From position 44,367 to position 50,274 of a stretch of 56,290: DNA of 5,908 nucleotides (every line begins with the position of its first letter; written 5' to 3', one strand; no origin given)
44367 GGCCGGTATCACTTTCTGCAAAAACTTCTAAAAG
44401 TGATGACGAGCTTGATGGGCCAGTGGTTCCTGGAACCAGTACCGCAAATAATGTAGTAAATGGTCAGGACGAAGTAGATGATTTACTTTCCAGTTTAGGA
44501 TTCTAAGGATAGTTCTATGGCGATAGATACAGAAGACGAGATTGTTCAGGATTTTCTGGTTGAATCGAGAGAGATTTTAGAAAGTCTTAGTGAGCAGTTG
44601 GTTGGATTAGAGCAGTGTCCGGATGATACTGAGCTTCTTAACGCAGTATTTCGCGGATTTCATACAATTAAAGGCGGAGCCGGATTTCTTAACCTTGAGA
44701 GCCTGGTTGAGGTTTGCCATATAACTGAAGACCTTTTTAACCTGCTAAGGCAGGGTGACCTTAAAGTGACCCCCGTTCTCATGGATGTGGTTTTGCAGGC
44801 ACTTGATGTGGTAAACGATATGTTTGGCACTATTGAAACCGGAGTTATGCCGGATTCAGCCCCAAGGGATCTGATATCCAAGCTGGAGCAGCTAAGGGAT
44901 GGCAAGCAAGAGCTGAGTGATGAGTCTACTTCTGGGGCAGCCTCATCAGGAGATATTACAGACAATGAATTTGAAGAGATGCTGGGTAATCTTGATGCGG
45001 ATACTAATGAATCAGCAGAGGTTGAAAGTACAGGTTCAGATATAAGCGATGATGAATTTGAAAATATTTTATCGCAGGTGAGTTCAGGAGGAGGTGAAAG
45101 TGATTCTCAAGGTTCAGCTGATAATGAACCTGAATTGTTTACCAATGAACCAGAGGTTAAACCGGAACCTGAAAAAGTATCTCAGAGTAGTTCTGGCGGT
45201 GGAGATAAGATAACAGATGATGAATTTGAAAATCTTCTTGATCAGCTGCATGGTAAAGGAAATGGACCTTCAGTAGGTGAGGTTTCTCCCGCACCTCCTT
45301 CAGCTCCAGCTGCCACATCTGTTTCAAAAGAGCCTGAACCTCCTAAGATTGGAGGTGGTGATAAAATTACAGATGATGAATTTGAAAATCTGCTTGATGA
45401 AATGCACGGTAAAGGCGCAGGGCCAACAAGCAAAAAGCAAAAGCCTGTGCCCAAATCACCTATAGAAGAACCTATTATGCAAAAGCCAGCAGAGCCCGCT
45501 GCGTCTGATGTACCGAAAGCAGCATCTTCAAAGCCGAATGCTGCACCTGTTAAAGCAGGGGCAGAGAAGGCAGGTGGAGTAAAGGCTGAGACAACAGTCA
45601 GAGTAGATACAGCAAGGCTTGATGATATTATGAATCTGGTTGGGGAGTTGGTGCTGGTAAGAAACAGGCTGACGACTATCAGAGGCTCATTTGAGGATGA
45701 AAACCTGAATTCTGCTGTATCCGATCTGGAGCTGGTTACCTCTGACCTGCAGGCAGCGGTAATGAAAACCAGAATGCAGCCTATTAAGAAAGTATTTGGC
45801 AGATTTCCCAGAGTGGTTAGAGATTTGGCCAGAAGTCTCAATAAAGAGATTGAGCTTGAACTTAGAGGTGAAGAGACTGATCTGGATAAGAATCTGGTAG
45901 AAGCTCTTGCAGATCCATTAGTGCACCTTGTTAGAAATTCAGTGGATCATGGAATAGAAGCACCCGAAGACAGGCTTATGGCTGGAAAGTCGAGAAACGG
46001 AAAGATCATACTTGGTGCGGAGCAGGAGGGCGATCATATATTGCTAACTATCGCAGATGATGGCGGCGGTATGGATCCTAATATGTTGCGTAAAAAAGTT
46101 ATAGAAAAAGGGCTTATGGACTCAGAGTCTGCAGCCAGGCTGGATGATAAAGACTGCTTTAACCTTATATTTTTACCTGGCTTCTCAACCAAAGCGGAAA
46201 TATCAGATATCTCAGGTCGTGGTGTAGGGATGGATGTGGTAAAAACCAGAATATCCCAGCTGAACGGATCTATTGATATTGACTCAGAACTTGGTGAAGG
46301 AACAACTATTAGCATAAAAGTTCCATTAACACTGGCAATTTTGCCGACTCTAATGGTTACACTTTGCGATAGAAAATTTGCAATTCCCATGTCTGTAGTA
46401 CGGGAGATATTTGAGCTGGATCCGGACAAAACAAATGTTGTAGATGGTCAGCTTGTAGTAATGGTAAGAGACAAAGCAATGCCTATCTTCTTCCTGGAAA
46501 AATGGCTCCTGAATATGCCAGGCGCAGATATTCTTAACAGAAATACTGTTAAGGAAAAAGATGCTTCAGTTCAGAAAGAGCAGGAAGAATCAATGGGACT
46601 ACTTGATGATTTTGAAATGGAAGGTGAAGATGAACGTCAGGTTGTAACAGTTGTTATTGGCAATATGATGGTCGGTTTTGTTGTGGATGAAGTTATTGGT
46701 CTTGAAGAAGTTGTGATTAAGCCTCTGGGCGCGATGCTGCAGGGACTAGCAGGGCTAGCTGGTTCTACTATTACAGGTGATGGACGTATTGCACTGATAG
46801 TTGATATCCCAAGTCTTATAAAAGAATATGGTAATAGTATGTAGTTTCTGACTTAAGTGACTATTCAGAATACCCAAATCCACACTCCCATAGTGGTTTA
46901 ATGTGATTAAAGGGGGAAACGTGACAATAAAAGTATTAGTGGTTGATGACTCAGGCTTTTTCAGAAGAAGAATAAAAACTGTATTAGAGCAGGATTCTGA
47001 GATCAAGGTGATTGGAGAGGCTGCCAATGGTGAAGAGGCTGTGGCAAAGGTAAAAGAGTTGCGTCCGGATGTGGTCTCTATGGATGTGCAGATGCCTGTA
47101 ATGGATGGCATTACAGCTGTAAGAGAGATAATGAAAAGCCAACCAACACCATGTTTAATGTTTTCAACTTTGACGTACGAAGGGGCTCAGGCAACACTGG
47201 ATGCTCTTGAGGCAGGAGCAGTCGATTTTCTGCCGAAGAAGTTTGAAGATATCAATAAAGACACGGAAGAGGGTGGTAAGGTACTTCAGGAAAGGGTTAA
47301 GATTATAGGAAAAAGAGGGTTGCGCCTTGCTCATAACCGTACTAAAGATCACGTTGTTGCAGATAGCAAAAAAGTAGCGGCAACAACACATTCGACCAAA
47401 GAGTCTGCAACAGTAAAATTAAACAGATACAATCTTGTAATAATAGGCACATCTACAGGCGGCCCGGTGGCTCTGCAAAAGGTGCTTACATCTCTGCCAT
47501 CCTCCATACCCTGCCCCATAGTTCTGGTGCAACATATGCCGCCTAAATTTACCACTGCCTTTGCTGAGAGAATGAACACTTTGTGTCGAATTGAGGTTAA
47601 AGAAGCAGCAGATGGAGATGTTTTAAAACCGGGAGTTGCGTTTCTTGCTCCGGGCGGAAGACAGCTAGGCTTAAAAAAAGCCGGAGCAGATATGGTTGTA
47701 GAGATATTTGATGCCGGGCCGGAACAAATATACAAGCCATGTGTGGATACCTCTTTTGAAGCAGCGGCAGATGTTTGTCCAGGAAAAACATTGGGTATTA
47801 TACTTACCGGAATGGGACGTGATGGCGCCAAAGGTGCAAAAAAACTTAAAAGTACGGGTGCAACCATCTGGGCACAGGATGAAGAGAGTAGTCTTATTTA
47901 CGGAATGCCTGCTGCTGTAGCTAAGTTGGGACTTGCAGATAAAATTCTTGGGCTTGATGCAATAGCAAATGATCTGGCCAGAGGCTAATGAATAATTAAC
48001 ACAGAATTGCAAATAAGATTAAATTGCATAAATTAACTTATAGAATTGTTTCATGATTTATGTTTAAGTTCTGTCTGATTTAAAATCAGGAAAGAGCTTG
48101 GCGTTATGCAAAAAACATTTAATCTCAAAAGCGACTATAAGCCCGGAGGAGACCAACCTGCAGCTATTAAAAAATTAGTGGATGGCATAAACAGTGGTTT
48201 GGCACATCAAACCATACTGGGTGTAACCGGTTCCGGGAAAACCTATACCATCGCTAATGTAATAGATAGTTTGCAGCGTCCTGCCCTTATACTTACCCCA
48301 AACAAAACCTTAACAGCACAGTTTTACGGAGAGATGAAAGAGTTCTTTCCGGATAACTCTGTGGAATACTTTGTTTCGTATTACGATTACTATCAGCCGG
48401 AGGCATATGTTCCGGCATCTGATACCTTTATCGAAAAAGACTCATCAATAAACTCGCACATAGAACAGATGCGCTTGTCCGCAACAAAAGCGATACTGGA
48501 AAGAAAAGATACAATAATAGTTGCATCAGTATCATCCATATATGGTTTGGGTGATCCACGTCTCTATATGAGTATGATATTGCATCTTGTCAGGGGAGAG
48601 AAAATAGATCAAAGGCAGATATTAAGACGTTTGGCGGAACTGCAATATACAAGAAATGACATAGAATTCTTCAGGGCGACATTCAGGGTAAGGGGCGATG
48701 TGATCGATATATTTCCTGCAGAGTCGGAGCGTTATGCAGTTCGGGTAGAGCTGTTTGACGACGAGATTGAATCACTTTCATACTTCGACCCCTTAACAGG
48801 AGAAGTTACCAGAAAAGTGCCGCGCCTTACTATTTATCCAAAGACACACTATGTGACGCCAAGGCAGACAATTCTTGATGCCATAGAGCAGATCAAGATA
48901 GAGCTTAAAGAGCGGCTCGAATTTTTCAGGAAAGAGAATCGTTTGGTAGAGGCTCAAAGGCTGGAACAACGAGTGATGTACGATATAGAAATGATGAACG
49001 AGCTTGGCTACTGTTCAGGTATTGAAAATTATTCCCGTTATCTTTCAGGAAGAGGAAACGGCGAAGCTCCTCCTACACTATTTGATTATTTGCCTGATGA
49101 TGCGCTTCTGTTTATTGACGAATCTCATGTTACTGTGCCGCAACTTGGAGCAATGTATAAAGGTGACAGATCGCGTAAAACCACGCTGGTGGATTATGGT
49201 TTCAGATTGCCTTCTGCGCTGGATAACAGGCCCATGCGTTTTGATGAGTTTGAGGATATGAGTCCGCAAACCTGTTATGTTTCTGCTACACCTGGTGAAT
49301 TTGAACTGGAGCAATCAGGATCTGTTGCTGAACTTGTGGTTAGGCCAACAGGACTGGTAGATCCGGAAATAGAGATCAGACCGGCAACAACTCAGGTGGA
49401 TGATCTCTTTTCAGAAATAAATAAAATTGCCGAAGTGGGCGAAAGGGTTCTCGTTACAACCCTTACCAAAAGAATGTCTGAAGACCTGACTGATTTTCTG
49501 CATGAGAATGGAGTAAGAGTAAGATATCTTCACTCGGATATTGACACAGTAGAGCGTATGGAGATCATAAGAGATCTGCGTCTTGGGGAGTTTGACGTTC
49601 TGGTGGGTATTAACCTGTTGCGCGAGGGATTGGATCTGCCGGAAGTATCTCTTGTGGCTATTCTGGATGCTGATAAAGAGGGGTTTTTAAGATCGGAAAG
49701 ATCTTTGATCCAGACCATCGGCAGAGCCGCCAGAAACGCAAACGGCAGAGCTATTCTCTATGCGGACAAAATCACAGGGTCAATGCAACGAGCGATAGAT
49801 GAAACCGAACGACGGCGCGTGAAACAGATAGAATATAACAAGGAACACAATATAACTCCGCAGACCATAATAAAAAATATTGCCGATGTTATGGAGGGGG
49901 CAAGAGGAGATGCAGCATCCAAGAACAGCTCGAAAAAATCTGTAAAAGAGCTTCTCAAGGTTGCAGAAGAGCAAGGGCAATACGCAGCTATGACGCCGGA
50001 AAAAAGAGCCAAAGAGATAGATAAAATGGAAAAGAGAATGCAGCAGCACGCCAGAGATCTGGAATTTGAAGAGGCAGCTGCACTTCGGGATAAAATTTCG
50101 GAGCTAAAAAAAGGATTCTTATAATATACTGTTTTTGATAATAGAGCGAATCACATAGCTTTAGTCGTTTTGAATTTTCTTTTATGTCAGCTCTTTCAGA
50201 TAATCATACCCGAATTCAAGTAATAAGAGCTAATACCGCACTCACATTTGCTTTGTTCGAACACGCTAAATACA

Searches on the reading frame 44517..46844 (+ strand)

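Call 26: search_protein_families(library=pfam, proteins=[window:44517-46844:+], max_evalue=0.00001)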
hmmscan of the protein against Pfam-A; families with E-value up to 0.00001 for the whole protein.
window:44517-46844:+ (775 aa): 4 families
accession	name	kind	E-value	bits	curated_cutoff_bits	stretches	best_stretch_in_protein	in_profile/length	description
PF01584.24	CheW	-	1.5e-19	70.5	23.5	1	612-769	3-135/138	CheW-like domain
PF02518.31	HATPase_c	-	1.7e-18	67.5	26.4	1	465-605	3-110/111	Histidine kinase-, DNA gyrase B-, and HSP90-like ATPase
PF01627.28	Hpt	-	2.1e-17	63.6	24.6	1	8-99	1-81/84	Hpt domain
PF02895.20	H-kinase_dim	-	3.7e-15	56.5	23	1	359-418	2-68/68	Signal transducing histidine kinase, homodimeric domain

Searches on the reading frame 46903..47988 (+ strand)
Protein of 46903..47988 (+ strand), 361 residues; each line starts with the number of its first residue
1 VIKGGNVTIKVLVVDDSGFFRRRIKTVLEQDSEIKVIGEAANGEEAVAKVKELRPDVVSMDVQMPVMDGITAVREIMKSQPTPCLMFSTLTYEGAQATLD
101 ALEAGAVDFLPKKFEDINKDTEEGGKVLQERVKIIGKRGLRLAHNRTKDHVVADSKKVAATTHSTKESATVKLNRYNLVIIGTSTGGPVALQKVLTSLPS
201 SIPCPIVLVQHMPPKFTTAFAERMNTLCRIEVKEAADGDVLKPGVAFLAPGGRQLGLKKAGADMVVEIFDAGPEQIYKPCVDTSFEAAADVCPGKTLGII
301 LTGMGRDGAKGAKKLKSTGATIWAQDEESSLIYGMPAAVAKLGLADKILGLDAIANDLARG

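Call 26: search_protein_families(library=pfam, proteins=[window:46903-47988:+], max_evalue=0.00001)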
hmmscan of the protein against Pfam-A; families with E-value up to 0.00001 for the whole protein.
window:46903-47988:+ (361 aa): 2 families
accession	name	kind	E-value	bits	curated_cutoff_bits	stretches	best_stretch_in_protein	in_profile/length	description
PF01339.22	CheB_methylest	-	3.9e-60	203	24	1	179-357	1-173/174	CheB methylesterase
PF00072.30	Response_reg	-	2.5e-24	86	30.2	1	11-115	1-102/111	Response regulator receiver domain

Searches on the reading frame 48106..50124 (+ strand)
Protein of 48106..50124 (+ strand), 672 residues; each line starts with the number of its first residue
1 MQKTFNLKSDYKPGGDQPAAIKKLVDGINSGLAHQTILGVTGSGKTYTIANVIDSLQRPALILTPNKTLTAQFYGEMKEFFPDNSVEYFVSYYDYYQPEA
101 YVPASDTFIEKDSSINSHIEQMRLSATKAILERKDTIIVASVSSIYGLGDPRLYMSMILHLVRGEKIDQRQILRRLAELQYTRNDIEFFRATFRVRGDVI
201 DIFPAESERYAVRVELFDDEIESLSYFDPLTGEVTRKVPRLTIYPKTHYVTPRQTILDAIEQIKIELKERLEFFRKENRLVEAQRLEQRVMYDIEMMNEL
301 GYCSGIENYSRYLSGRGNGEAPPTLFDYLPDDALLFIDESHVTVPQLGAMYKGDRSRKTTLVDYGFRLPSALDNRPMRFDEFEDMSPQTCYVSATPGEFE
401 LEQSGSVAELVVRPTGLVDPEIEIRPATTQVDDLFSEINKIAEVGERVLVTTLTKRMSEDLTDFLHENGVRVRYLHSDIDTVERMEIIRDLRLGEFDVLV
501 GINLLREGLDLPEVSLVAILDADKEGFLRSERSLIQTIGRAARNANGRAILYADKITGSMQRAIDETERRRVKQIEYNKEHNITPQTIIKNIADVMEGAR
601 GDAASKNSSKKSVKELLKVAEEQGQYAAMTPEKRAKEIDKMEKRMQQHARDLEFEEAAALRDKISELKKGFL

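Call 26: search_protein_families(library=pfam, proteins=[window:48106-50124:+], max_evalue=0.00001)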
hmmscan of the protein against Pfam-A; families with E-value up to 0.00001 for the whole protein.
window:48106-50124:+ (672 aa): 5 families
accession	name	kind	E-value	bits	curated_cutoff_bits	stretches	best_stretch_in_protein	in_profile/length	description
PF17757.6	UvrB_inter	-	2.2e-34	117.9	22.9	1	159-249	1-91/91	UvrB interaction domain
PF12344.14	UvrB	-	7.4e-24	83.8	27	1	551-592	1-42/43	Ultra-violet resistance protein B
PF00271.37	Helicase_C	-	2.2e-20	73.4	23.5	1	442-544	12-109/110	Helicase conserved C-terminal domain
PF04851.21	ResIII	-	2e-10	41.3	22.5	1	16-92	7-84/164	Type III restriction enzyme, res subunit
PF02151.25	UVR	-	1.7e-09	37.5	21.5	1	636-669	2-35/36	UvrB/uvrC motif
